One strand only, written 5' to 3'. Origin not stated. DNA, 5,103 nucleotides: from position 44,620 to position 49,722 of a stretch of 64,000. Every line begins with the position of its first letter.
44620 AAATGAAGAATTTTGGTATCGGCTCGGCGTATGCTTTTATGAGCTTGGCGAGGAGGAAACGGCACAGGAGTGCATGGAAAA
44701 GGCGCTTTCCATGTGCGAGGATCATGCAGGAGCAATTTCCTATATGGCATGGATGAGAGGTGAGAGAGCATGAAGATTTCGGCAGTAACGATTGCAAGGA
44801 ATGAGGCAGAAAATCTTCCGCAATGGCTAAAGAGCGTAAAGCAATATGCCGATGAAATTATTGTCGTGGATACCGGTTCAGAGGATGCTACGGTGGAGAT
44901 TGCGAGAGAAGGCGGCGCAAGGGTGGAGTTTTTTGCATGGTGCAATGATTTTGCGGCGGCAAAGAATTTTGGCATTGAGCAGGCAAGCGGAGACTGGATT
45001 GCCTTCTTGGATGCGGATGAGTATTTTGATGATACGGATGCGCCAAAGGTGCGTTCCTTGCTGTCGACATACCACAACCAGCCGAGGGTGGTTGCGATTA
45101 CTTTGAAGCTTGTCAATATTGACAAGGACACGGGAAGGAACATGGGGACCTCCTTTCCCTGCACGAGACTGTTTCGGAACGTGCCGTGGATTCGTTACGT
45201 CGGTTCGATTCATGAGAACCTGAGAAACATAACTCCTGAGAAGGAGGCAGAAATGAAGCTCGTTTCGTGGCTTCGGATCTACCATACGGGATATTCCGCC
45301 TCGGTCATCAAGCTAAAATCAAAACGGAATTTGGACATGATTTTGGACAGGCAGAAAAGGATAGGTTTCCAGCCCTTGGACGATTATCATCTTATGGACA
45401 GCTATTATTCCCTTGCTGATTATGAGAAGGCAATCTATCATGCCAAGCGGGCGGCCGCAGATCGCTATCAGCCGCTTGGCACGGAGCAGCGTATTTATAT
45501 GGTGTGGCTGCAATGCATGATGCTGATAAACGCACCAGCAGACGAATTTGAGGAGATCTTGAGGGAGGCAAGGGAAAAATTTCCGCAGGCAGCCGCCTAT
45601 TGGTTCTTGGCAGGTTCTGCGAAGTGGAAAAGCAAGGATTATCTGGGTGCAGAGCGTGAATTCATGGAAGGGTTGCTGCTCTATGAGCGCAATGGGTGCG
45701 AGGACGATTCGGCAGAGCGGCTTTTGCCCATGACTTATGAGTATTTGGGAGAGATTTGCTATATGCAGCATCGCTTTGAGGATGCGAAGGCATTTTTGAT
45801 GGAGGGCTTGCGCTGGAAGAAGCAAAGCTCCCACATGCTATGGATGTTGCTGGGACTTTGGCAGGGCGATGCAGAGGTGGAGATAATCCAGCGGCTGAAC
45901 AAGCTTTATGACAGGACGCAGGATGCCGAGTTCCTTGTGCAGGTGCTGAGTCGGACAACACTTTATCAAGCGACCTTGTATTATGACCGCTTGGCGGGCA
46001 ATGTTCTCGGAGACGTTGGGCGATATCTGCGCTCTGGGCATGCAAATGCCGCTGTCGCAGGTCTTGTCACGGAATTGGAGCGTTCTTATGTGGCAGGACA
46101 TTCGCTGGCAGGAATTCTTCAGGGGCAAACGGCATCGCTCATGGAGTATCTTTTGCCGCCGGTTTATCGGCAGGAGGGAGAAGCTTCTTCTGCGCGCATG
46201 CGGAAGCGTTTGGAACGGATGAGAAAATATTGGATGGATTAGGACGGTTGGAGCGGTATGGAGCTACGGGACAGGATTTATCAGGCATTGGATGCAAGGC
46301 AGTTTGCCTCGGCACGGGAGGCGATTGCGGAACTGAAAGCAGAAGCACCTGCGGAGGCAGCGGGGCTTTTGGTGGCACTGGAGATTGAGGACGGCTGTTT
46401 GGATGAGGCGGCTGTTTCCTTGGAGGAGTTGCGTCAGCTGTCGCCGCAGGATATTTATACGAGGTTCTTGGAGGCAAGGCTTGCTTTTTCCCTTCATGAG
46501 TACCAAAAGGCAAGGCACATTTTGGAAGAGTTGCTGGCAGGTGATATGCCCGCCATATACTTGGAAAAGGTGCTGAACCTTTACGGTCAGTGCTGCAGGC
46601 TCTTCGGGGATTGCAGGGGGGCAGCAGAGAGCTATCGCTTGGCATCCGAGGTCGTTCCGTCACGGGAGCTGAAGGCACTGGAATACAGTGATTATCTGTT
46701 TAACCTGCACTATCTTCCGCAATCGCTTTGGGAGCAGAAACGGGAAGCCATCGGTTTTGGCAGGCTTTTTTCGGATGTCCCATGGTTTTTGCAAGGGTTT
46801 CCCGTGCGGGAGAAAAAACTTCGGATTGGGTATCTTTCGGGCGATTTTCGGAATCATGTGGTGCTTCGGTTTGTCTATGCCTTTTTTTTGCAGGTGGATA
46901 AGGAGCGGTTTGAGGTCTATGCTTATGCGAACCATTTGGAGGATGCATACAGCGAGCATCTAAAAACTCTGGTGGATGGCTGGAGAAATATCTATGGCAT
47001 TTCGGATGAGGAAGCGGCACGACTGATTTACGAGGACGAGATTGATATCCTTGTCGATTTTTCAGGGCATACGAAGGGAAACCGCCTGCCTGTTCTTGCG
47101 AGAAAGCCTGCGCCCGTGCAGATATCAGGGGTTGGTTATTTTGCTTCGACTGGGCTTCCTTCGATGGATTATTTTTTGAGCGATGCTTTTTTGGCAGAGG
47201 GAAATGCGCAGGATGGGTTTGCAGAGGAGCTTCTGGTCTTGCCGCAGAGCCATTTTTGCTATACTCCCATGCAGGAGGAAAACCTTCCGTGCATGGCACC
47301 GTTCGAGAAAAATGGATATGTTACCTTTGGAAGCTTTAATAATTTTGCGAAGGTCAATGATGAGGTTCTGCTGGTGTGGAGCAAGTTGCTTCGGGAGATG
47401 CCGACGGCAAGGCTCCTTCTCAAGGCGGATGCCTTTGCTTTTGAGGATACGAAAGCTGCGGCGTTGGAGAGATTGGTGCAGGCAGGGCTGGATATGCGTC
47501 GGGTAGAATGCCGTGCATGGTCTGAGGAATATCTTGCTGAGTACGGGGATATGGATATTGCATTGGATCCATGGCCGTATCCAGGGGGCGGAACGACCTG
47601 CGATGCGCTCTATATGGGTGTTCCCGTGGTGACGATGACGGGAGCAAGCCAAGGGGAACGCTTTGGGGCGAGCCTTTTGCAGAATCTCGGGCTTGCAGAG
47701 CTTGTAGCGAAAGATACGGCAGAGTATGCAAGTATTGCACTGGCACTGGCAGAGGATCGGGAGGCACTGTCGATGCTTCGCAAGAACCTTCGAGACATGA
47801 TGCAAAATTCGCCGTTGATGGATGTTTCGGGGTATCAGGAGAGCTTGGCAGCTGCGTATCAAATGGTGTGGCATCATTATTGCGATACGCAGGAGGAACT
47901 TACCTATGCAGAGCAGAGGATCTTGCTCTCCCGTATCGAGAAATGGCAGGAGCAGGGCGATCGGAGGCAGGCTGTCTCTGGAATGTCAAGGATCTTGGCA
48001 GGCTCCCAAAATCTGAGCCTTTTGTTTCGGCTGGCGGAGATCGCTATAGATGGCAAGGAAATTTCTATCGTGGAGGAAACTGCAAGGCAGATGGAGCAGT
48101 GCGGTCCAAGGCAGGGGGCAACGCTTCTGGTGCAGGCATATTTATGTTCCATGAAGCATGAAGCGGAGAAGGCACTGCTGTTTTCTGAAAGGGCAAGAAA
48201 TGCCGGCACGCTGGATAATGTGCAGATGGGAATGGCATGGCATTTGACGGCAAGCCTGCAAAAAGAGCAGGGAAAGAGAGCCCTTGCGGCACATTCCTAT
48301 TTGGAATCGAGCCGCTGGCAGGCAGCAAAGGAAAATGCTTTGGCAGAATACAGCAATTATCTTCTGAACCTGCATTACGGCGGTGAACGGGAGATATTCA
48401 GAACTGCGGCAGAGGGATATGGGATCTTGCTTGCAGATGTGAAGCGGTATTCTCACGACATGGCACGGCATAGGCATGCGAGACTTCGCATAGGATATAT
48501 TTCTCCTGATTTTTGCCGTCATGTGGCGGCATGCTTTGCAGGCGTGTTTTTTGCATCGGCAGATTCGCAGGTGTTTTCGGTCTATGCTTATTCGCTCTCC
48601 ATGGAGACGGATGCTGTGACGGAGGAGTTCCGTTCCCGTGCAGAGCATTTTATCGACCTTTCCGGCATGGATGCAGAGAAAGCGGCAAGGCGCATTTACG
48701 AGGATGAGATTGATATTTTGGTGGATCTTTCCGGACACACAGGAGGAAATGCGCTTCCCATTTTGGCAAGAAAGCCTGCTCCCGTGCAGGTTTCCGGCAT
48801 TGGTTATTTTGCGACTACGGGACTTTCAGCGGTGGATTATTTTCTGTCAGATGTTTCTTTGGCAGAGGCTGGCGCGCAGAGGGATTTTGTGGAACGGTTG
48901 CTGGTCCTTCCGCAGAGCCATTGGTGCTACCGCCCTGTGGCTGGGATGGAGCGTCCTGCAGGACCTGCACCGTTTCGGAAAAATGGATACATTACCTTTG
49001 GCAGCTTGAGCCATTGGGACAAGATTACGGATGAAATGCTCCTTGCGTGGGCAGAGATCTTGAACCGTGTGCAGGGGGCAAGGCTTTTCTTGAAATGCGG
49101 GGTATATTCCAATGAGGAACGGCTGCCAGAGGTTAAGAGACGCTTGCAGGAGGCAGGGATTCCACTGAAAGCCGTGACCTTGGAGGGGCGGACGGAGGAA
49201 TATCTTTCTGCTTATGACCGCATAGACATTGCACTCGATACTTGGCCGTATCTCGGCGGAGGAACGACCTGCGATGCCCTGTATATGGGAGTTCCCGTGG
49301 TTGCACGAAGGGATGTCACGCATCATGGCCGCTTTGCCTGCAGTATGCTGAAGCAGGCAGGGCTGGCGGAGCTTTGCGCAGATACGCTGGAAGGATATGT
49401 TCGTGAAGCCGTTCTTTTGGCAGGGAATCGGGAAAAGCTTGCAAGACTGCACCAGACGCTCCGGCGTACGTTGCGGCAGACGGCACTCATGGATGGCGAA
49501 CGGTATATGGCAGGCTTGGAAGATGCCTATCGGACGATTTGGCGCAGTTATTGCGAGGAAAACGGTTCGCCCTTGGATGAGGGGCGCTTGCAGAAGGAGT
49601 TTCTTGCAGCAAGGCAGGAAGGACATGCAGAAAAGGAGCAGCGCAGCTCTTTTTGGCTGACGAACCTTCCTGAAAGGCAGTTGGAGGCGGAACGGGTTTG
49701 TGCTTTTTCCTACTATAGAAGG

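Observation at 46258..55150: Array of five intact plus one degenerate TPR-GT41 (OGT/SPINDLY-like) modules, three fused in a 1660-aa protein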

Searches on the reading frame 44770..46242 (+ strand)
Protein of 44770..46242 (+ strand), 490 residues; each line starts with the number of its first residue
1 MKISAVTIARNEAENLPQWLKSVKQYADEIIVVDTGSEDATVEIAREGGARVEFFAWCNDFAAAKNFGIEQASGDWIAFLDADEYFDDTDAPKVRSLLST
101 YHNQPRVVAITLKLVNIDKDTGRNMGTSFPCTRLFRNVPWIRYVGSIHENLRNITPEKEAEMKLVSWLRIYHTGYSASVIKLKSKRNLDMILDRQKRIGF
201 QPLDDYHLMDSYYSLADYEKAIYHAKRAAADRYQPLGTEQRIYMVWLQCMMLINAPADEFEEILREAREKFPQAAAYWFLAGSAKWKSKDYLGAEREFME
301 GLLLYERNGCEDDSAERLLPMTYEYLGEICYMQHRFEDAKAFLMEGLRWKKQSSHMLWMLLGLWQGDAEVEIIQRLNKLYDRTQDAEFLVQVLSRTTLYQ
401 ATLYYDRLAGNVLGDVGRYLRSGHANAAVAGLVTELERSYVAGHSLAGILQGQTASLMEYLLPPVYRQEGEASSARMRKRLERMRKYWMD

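Call 8: search_protein_families(library=pfam, proteins=[window:44770-46242:+], max_evalue=0.01)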
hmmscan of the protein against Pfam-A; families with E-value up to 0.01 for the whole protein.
window:44770-46242:+ (490 aa): 5 families
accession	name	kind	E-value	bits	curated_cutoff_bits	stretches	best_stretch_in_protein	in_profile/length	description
PF00535.33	Glycos_transf_2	-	2.6e-21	76.7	23.3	1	4-100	1-105/168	Glycosyl transferase family 2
PF13704.12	Glyco_tranf_2_4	-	1.2e-09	39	27.5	1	10-97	1-97/98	Glycosyl transferase family 2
PF10111.15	Glyco_tranf_2_2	-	0.00023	21.2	27.3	1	24-89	24-97/276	Glycosyltransferase like family 2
PF07719.23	TPR_2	-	0.0015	18.9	27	0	322-348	3-29/34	Tetratricopeptide repeat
PF13428.12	TPR_14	-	0.0034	18.4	23.5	0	258-282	18-42/44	Tetratricopeptide repeat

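Call 75: search_solved_structures(query=window:44770-46242:+, max_evalue=0.001)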
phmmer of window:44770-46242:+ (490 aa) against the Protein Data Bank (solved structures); distinct sequences matched with E-value up to 0.001: 4.
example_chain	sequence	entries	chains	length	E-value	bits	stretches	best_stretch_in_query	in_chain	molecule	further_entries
22ao_A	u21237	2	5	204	3.4e-27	98.4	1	3-190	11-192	GmaR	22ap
7msp_A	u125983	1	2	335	1.3e-17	66.9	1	7-240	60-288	SPbeta prophage-derived glycosyltransferase SunS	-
7msn_A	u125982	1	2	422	2.4e-17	65.9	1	7-240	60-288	SPbeta prophage-derived glycosyltransferase SunS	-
7msk_A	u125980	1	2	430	1.6e-09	40.1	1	8-196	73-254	Glyco_trans_2-like domain-containing protein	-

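Call 76: search_dna_similar(query=window:44770-46242:+, collection=plasmids, mode=protein, max_rows=8)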
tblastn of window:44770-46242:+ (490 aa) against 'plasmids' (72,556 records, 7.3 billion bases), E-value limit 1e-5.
Records with a match: 393; places in all: 409; records where one place covers at least 80% of the query: 0.
Best place of each record, by identity: <60% 393.
By first word of the organism name: Ralstonia 135; Enterococcus 110; Bacillus 48; Pseudosulfitobacter 30; Priestia 10; Leisingera 8; Paenibacillus 4; Listeria 2; Clostridium 2; Photobacterium 2; and 36 more.
By predicted mobility (MOB-suite, as given by PLSDB): mobilizable 201; non-mobilizable 163; conjugative 29.
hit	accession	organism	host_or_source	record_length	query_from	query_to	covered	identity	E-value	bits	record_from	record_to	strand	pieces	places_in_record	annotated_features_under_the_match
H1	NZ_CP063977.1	Bacillus cereus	Soil in tiger area of zoo,cell culture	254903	3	308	62%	31.5%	5e-26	119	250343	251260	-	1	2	TPR domain-containing glycosyltransferase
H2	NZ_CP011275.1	Planctomyces sp. SH-PL62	cell culture,sugar beet rhizosphere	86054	1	295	60%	30.9%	1e-22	109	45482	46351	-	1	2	glycosyltransferase family 2 protein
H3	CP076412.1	Ralstonia wenshanensis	soil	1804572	3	297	60%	30.6%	5e-11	73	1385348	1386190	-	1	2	glycosyltransferase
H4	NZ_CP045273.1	Priestia megaterium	pure culture,Paper surface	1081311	1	318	65%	28.1%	1e-25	119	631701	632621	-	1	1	none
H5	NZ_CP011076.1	Brevibacillus laterosporus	Oryza sativa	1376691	1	294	60%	28.2%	2e-20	102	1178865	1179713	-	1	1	none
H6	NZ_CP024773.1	Bacillus thuringiensis LM1212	Oryctes gigas,whole organism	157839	1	273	56%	29.3%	4e-14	83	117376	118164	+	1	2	glycosyltransferase family 2 protein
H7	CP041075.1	Bacillus tropicus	Oryctes gigas,whole organism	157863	1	273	56%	29.3%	4e-14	83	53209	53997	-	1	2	glycosyltransferase family 2 protein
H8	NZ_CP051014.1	Bacillus tropicus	Oryctes gigas,whole organism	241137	1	273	56%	29.3%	4e-14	83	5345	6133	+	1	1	glycosyltransferase family 2 protein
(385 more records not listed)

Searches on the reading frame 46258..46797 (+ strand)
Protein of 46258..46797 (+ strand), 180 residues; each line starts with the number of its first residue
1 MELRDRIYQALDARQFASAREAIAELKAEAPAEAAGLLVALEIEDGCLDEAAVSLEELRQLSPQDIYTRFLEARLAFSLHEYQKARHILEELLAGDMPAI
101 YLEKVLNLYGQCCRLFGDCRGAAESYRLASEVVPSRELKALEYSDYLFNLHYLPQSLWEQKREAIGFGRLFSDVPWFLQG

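Call 86: search_protein_families(library=pfam, proteins=[window:46258-46797:+], max_evalue=1)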
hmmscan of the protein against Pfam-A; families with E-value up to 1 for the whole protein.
window:46258-46797:+ (180 aa): 9 families
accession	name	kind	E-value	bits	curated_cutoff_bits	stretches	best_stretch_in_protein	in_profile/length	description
PF14559.12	TPR_19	-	5.8e-05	23.8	25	1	44-95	3-54/68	Tetratricopeptide repeat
PF09613.16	HrpB1_HrpK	-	0.00063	19.9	29.3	1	50-96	29-75/126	Bacterial type III secretion protein (HrpB1_HrpK)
PF13424.12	TPR_12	-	0.0021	18.7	30.1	0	105-132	47-74/77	Tetratricopeptide repeat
PF13432.12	TPR_16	-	0.0049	17.7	32.7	1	71-129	2-57/65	Tetratricopeptide repeat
PF12895.13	ANAPC3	-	0.0099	16.6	27.2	1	49-113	6-66/82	Anaphase-promoting complex, cyclosome, subunit 3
PF23914.1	TPR_CcmH_CycH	-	0.047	14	42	0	44-93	99-148/158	Cytochrome c-type biogenesis protein H TPR domain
PF13790.11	SR1P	-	0.11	13.2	26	1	103-120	19-34/37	SR1 protein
PF07719.23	TPR_2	-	0.11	13.1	27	0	70-94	5-29/34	Tetratricopeptide repeat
PF13428.12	TPR_14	-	0.31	12.3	23.5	0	73-101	8-38/44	Tetratricopeptide repeat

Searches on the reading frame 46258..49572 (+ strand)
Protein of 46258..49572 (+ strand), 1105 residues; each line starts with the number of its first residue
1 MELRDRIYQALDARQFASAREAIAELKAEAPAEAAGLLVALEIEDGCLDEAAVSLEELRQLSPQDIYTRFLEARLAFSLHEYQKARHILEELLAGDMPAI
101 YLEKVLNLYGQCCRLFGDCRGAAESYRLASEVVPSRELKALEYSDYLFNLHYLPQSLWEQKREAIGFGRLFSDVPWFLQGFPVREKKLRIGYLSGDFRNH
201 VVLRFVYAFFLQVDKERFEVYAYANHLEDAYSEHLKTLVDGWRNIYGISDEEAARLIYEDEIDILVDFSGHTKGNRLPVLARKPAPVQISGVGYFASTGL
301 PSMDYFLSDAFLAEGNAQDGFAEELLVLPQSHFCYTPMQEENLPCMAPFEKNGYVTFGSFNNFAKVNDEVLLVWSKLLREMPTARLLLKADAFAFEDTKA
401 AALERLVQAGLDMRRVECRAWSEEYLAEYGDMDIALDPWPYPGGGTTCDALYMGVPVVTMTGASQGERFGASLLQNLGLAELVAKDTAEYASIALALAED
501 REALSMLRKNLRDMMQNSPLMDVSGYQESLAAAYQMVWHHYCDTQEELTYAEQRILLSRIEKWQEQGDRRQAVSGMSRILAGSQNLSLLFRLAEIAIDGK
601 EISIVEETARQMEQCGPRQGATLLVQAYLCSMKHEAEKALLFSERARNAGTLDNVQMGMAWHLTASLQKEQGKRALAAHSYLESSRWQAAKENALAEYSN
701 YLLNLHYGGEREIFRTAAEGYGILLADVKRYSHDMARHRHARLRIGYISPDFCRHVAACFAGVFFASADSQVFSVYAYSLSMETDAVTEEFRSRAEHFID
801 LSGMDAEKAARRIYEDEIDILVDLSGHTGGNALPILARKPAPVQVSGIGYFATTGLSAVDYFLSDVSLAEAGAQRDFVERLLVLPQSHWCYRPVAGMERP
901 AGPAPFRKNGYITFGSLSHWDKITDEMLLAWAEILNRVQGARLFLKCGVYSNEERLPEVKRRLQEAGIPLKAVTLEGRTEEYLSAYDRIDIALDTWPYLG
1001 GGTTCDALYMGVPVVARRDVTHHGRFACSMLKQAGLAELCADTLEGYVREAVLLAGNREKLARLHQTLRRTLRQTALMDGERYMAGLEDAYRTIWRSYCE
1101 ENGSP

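Call 78: predict_structure(alignment_id=A3)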
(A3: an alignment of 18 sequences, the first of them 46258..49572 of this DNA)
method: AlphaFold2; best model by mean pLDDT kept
length: 1105 residues; sequences in the alignment: 18
mean_pLDDT: 90.2   pTM: 0.73
mean pLDDT of the five models: 90.2, 89.6, 88.0, 87.6, 87.2
residues with pLDDT >= 90: 702; 70-90: 377; 50-70: 26; < 50: 0
segments of 3 or more residues with pLDDT < 50: none
pLDDT, mean of each block of 10 residues (from residue 1): 84 86 90 93 93 95 91 95 95 91 94 90 95 90 92 89 95 93 94 86 85 89 91 91 92 96 94 89 97 82 95 91 93 86 89 95 88 96 95 91 94 95 89 94 83 95 90 93 96 97 94 94 93 96 92 94 90 93 88 91 92 82 95 90 93 91 91 87 90 86 78 83 86 87 93 84 89 94 84 92 91 96 77 91 88 87 89 87 87 71 85 92 87 95 92 84 93 88 87 83 85 90 85 91 94 95 91 88 92 92 71
secondary structure, 60 per line:
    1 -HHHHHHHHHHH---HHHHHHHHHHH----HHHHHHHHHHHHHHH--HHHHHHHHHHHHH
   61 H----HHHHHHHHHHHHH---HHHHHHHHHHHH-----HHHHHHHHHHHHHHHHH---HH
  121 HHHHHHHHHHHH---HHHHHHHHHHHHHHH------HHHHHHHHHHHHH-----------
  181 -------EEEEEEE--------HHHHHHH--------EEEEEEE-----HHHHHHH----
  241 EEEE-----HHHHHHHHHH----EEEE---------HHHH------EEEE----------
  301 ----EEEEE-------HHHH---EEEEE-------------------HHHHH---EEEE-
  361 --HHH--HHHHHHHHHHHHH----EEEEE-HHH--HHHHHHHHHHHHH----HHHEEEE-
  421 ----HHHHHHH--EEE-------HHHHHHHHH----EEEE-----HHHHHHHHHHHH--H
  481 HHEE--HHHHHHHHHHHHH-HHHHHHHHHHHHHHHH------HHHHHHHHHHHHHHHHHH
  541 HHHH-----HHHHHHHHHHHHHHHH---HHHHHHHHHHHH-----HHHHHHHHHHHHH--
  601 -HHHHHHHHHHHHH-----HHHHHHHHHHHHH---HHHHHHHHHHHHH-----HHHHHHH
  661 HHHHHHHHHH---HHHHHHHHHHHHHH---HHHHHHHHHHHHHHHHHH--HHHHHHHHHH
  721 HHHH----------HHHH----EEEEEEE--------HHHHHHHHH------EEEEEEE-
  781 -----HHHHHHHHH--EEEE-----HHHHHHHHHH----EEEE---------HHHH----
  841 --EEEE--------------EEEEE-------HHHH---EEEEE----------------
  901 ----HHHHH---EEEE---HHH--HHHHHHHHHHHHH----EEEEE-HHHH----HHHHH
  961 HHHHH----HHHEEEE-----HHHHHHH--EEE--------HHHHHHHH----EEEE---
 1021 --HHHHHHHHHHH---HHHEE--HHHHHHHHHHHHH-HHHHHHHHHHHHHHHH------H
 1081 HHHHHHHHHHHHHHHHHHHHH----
elements in order (helices of 4 or more, strands of 3 or more residues): H2-12 H16-26 H31-45 H48-61 H66-78 H82-93 H99-115 H119-132 H136-150 H157-169 E188-194 H203-209 E218-224 H230-236 E241-244 H250-259 E264-267 H277-280 E287-290 E305-309 H317-320 E324-328 H348-352 E356-359 H368-380 E385-389 H396-408 E416-419 H425-431 E434-436 H444-452 E457-460 H466-477 H487-499 H501-516 H523-544 H550-565 H569-580 H586-598 H602-614 H620-632 H636-648 H654-670 H674-687 H691-708 H711-724 H735-738 E743-749 H758-766 E773-779 H786-794 E797-800 H806-815 E820-823 H833-836 E843-846 E861-865 H873-876 E880-884 H905-909 E913-916 H925-937 E942-946 H948-951 H956-965 E973-976 H982-988 E991-993 H1002-1009 E1014-1017 H1023-1033 H1044-1056 H1058-1073 H1080-1101
